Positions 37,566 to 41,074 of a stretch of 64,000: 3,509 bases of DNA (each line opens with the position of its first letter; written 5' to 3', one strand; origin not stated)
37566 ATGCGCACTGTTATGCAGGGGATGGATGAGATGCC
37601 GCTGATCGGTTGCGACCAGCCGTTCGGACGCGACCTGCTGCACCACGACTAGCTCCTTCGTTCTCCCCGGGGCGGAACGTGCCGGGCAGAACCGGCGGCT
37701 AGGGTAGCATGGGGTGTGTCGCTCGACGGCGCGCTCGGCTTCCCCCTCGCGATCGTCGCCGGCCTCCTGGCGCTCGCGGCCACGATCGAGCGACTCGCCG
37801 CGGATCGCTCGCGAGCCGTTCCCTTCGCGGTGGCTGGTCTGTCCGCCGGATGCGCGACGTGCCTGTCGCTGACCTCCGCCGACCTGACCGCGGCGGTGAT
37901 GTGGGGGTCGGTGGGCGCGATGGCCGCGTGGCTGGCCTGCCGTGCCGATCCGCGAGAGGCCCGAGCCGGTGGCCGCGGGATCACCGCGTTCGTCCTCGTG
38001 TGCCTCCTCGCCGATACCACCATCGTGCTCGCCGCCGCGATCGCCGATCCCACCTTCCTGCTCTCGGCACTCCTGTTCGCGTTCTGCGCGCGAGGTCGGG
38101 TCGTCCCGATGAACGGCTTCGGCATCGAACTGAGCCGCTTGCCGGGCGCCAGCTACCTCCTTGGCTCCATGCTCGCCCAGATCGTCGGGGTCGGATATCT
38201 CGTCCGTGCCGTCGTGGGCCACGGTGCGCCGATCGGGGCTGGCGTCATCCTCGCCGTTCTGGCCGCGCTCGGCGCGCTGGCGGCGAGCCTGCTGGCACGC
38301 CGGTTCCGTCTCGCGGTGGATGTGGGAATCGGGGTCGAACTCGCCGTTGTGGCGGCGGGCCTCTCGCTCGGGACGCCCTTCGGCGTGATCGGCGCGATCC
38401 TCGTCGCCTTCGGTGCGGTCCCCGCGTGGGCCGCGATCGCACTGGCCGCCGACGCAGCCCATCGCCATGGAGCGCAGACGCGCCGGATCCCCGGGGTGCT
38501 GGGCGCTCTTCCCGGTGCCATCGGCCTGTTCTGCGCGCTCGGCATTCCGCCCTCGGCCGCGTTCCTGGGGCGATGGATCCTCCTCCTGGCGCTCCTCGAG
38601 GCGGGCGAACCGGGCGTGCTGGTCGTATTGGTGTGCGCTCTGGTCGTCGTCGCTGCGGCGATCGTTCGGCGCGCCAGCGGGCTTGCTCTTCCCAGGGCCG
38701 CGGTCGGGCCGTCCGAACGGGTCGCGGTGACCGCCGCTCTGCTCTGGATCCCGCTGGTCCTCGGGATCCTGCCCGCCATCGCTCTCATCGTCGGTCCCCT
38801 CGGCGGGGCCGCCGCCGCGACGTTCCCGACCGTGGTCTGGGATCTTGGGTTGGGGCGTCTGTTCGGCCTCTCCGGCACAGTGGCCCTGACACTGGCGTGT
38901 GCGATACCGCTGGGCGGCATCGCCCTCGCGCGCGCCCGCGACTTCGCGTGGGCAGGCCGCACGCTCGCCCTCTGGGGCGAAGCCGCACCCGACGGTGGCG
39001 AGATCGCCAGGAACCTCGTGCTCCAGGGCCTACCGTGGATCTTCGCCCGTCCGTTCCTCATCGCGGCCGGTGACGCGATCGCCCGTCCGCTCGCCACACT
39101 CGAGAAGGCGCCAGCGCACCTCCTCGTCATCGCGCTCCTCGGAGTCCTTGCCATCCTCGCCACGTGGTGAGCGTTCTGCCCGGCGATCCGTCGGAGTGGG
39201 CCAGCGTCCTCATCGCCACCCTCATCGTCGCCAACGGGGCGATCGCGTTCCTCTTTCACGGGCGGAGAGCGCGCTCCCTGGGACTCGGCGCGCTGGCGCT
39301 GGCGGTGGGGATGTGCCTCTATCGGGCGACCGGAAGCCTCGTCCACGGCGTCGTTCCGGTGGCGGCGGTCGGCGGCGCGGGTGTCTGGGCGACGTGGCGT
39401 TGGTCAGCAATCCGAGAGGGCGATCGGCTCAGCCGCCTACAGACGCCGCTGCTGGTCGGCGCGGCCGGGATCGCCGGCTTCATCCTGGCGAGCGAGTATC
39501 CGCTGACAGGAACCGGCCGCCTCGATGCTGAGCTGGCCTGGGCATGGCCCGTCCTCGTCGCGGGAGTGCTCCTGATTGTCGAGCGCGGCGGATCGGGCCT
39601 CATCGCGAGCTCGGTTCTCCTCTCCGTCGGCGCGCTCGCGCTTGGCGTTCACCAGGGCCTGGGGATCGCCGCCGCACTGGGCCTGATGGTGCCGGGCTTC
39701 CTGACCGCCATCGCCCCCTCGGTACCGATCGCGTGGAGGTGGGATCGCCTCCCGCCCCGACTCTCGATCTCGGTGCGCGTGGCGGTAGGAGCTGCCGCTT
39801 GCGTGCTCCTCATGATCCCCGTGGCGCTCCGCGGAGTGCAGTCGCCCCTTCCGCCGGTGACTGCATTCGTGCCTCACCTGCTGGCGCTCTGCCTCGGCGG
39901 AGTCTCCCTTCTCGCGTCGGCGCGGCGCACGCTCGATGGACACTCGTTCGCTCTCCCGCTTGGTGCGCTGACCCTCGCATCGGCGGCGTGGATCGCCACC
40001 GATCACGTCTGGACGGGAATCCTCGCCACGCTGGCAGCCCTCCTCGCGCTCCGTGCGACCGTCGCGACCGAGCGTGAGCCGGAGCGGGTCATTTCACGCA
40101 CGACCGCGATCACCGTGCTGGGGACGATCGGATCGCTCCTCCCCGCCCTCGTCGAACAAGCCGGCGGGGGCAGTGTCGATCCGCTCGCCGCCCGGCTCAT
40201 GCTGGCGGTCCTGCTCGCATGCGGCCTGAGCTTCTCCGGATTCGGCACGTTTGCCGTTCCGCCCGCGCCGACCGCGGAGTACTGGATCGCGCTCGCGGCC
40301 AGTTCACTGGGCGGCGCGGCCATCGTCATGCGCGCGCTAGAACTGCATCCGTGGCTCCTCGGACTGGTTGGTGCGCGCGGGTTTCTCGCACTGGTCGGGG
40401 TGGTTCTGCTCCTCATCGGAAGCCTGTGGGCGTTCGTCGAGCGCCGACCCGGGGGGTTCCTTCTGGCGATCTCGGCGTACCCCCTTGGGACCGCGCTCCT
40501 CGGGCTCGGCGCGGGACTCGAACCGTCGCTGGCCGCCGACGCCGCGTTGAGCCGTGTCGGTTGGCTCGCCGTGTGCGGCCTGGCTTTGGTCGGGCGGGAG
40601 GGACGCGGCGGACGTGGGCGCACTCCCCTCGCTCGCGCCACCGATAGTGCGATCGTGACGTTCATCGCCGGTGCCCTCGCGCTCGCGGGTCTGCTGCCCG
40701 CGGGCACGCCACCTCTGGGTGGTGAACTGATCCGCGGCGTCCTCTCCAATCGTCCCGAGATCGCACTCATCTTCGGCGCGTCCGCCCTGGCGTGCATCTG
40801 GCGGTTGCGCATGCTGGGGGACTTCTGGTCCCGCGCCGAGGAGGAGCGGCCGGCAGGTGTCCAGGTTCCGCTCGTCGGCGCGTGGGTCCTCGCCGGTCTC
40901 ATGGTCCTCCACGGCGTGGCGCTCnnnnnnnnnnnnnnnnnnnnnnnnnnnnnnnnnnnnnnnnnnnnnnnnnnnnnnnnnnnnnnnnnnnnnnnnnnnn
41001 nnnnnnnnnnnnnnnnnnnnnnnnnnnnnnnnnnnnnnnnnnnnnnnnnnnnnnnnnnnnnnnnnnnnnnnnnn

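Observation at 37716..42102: Uncharacterised three-gene operon: two 'dead' complex-I/Mrp antiporter paralogues coupled to a PD-(D/E)xK nuclease-like protein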

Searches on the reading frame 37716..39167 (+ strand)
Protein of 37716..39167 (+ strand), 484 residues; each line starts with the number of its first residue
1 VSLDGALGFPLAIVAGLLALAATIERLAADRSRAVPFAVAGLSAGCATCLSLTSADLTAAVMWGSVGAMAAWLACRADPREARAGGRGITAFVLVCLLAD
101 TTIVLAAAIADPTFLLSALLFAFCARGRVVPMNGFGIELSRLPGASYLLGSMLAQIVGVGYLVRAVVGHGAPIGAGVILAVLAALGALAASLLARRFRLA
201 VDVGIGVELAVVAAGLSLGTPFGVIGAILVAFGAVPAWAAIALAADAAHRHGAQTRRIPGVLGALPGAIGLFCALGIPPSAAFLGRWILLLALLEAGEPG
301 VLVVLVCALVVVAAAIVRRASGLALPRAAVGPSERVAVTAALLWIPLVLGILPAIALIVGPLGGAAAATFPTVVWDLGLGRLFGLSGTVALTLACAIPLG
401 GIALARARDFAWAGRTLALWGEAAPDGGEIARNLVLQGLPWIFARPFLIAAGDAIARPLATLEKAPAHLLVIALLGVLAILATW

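Call 3: search_protein_families(library=pfam, proteins=[window:37716-39167:+], max_evalue=1)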
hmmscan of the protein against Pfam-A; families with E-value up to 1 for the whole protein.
window:37716-39167:+ (484 aa): 0 families

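Call 4: search_protein_families(library=ncbifam, proteins=[window:37716-39167:+], max_evalue=1)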
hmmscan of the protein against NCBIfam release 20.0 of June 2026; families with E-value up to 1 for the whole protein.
window:37716-39167:+ (484 aa): 2 families
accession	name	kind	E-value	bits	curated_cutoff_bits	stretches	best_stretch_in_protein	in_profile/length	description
NF004920.0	PRK06277.1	equivalog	1.4e-05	24.1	578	1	177-325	270-425/478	energy conserving hydrogenase EhbF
TIGR01770.1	NDH_I_N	subfamily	0.011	14.8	332.6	1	264-309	372-417/472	NADH-quinone oxidoreductase subunit NuoN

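Call 5: search_protein_families(library=padloc, proteins=[window:37716-39167:+], max_evalue=1)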
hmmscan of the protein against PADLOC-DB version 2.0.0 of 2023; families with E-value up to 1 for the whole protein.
window:37716-39167:+ (484 aa): 0 families

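Call 11: find_homologous_proteins(query=window:37716-39167:+)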
Query window:37716-39167:+ (484 aa): 2 proteins with E <= 0.001 among 8000 candidates.
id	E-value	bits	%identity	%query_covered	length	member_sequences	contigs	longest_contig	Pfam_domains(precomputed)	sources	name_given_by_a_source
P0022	3.2e-284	961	100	100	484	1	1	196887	-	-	-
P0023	1.3e-225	768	79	100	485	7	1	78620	-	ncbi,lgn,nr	ncbi:MAG: hypothetical protein FJ033_01235 [Chloroflexi bacterium]|nr:hypothetical protein [Chlorofl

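Call 34: search_solved_structures(query=A2, max_evalue=10, show_alignments=3)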
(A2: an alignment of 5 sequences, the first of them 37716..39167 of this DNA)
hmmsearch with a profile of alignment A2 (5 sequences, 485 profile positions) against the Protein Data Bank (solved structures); distinct sequences matched with E-value up to 10: 14.
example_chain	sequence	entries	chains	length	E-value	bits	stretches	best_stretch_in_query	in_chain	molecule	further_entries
6u8y_X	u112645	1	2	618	7.5e-08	34.9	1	170-361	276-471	NADH dehydrogenase subunit M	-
7qru_D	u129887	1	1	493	0.00016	23.9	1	114-348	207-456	Na+/H+ antiporter subunit D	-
8e73_2M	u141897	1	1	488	0.0021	20.2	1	209-313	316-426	Nad2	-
7ar7_N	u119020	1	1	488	0.0026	19.9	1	209-314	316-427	NADH-ubiquinone oxidoreductase chain 2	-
7a23_I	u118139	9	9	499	0.0027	19.9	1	209-314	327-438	Nad2m | NADH-ubiquinone oxidoreductase chain 2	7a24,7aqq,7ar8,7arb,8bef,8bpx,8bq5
6x89_2M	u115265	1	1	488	0.003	19.7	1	201-311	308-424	NU2M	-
9iho_N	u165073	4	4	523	0.012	17.7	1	265-313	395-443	NADH-ubiquinone oxidoreductase chain 2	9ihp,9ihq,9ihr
6gcs_2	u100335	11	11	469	0.02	17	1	264-317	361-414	ND2 SUBUNIT (NU2M) | Subunit NU2M of NADH:Ubiquinone Oxidoreductase (Complex I) | NADH dehydrogenase subunit 2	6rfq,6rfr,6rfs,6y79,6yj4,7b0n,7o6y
7zm7_2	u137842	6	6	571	0.041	16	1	262-314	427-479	NADH dehydrogenase subunit 2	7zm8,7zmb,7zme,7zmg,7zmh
6g2j_N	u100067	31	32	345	0.092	14.8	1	116-320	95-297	NADH-ubiquinone oxidoreductase chain 2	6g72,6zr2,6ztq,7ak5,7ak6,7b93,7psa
4wz7_2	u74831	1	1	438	0.11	14.6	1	264-314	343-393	NADH dehydrogenase subunit 2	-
6h8k_2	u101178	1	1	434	0.18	13.8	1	264-314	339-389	NADH-ubiquinone oxidoreductase chain 2,NADH dehydrogenase subunit 2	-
1n7l_A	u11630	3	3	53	0.28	13.2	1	314-353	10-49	Cardiac phospholamban | Phospholamban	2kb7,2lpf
4v1a_j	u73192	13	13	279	1.4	10.9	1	414-471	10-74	MITORIBOSOMAL PROTEIN ML46, MRPL46 | Mitochondrial ribosomal protein L46 | 39S ribosomal protein L46, mitochondrial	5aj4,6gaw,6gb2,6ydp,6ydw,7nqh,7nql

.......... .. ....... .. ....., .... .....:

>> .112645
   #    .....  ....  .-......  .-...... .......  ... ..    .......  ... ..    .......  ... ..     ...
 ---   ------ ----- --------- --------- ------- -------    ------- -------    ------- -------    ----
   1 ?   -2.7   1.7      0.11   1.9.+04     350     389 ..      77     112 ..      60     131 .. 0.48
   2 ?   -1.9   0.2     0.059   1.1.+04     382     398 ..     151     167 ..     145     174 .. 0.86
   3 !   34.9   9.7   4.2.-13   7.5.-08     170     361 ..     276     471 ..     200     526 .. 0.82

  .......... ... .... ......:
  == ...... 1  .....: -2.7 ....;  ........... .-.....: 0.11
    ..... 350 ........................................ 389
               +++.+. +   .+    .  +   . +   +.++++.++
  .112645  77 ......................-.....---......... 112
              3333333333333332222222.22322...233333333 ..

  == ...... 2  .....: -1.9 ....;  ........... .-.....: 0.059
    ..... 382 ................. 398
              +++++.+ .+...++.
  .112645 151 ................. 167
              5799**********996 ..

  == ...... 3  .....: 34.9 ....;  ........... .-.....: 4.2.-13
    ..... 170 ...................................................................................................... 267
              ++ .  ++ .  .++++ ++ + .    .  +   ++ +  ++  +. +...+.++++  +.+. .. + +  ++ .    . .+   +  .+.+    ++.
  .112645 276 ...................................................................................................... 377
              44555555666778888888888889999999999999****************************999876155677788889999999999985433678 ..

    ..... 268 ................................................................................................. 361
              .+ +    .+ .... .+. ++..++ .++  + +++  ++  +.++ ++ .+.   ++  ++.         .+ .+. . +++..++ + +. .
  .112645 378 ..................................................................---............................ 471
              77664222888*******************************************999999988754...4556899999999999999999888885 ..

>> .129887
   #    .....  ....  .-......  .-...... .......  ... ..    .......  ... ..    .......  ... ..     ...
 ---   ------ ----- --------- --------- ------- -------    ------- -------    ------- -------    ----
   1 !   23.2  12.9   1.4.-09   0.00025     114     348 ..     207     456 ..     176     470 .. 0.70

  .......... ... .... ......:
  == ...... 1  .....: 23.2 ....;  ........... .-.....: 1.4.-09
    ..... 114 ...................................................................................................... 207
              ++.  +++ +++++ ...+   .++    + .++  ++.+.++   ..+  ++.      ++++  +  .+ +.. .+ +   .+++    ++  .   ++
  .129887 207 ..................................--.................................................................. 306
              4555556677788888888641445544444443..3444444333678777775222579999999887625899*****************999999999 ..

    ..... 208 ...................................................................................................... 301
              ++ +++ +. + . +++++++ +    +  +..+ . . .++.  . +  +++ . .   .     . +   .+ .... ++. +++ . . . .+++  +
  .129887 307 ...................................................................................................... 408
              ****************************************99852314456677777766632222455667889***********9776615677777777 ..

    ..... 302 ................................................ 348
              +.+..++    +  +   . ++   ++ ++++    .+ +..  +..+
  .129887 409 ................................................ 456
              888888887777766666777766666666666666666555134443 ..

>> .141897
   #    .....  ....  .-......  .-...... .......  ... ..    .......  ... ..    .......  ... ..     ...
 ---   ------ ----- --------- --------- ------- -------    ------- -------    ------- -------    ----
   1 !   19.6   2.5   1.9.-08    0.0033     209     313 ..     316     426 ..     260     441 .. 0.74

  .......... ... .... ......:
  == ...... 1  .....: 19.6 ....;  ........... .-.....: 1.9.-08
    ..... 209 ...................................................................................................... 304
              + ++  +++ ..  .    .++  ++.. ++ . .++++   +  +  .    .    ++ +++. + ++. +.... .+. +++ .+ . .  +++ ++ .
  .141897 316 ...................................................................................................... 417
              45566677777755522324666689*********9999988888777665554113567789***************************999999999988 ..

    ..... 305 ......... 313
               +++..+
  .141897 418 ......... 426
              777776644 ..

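Call 85: predict_structure(alignment_id=A8)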
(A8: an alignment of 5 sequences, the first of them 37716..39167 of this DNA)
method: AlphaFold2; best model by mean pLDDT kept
length: 484 residues; sequences in the alignment: 5
mean_pLDDT: 44.4   pTM: 0.44
mean pLDDT of the five models: 44.4, 38.8, 36.7, 35.3, 33.9
residues with pLDDT >= 90: 0; 70-90: 0; 50-70: 150; < 50: 334
segments of 3 or more residues with pLDDT < 50: 1-60, 74-90, 110-116, 118-120, 122-175, 247-281, 321-331, 345-484
pLDDT, mean of each block of 10 residues (from residue 1): 32 45 44 43 46 45 52 46 42 52 51 48 44 28 35 41 41 51 56 58 60 62 61 56 50 32 36 37 58 59 61 59 44 51 48 41 32 29 30 31 35 41 44 39 38 35 38 38 28
secondary structure, 60 per line:
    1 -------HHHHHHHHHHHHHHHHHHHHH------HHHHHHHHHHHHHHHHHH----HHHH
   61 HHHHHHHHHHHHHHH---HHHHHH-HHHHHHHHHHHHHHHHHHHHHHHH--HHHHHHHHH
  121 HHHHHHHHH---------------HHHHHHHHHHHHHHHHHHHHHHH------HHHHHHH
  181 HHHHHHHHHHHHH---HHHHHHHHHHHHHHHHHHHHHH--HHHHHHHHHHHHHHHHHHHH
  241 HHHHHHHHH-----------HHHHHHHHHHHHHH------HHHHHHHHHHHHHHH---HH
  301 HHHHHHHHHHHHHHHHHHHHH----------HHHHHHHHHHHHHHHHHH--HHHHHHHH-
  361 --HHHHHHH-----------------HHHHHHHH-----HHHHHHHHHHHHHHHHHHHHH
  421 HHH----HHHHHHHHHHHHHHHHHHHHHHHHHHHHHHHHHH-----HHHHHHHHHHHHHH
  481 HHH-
elements in order: H8-28 H35-52 H57-75 H79-84 H86-109 H112-129 H145-167 H174-193 H197-218 H221-249 H261-274 H281-295 H299-321 H332-349 H352-359 H363-369 H387-394 H400-423 H428-461 H467-483

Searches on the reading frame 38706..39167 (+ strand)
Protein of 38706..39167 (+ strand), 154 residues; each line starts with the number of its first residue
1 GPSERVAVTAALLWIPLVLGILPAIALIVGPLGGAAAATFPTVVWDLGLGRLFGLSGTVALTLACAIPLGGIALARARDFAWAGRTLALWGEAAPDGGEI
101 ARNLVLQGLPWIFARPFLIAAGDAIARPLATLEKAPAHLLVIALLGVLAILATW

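Call 75: search_solved_structures(query=A10, max_evalue=10, show_alignments=2)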
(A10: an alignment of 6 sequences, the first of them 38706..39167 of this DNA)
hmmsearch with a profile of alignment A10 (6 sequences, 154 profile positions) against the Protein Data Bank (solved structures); distinct sequences matched with E-value up to 10: 0.

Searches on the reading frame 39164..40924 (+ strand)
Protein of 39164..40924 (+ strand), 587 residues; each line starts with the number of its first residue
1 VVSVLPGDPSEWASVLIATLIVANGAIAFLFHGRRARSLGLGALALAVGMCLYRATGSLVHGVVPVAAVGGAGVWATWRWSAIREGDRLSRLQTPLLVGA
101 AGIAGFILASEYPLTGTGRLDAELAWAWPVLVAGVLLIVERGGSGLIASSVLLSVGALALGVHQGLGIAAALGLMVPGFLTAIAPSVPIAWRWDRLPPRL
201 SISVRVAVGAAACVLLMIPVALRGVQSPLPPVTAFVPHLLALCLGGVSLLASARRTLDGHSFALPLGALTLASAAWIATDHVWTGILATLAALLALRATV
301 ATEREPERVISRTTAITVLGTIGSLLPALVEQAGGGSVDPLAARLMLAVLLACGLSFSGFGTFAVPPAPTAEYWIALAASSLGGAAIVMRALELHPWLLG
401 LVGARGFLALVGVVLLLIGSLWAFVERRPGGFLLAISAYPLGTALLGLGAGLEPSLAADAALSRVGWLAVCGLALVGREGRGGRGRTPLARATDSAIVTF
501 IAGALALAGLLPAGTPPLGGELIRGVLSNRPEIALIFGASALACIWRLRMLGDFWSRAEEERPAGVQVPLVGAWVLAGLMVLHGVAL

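Call 3: search_protein_families(library=pfam, proteins=[window:39164-40924:+], max_evalue=1)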
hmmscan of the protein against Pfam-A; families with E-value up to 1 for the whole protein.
window:39164-40924:+ (587 aa): 1 family
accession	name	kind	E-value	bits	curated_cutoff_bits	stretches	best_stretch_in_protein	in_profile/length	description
PF15807.10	MAP17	-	0.018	15.6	29.6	1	393-422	27-55/122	Membrane-associated protein 117 kDa, PDZK1-interacting protein 1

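Call 4: search_protein_families(library=ncbifam, proteins=[window:39164-40924:+], max_evalue=1)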
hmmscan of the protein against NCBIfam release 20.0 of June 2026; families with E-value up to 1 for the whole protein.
window:39164-40924:+ (587 aa): 0 families

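Call 5: search_protein_families(library=padloc, proteins=[window:39164-40924:+], max_evalue=1)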
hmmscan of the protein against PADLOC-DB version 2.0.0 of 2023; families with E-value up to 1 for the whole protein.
window:39164-40924:+ (587 aa): 0 families

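Call 12: find_homologous_proteins(query=window:39164-40924:+)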
Query window:39164-40924:+ (587 aa): 2 proteins with E <= 0.001 among 8000 candidates.
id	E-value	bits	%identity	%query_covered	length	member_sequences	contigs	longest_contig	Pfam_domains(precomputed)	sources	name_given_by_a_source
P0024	0.0e+0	1205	100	100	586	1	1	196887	-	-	-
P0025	3.4e-273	926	78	100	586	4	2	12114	-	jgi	-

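Call 35: search_solved_structures(query=A3, max_evalue=10, show_alignments=2)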
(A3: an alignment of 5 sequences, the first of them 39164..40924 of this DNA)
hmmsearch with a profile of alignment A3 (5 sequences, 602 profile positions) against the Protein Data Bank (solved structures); distinct sequences matched with E-value up to 10: 1.
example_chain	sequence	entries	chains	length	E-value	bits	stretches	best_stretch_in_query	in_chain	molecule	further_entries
7eu3_B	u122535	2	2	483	0.38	12.8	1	338-530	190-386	NAD(P)H-quinone oxidoreductase subunit 2, chloroplastic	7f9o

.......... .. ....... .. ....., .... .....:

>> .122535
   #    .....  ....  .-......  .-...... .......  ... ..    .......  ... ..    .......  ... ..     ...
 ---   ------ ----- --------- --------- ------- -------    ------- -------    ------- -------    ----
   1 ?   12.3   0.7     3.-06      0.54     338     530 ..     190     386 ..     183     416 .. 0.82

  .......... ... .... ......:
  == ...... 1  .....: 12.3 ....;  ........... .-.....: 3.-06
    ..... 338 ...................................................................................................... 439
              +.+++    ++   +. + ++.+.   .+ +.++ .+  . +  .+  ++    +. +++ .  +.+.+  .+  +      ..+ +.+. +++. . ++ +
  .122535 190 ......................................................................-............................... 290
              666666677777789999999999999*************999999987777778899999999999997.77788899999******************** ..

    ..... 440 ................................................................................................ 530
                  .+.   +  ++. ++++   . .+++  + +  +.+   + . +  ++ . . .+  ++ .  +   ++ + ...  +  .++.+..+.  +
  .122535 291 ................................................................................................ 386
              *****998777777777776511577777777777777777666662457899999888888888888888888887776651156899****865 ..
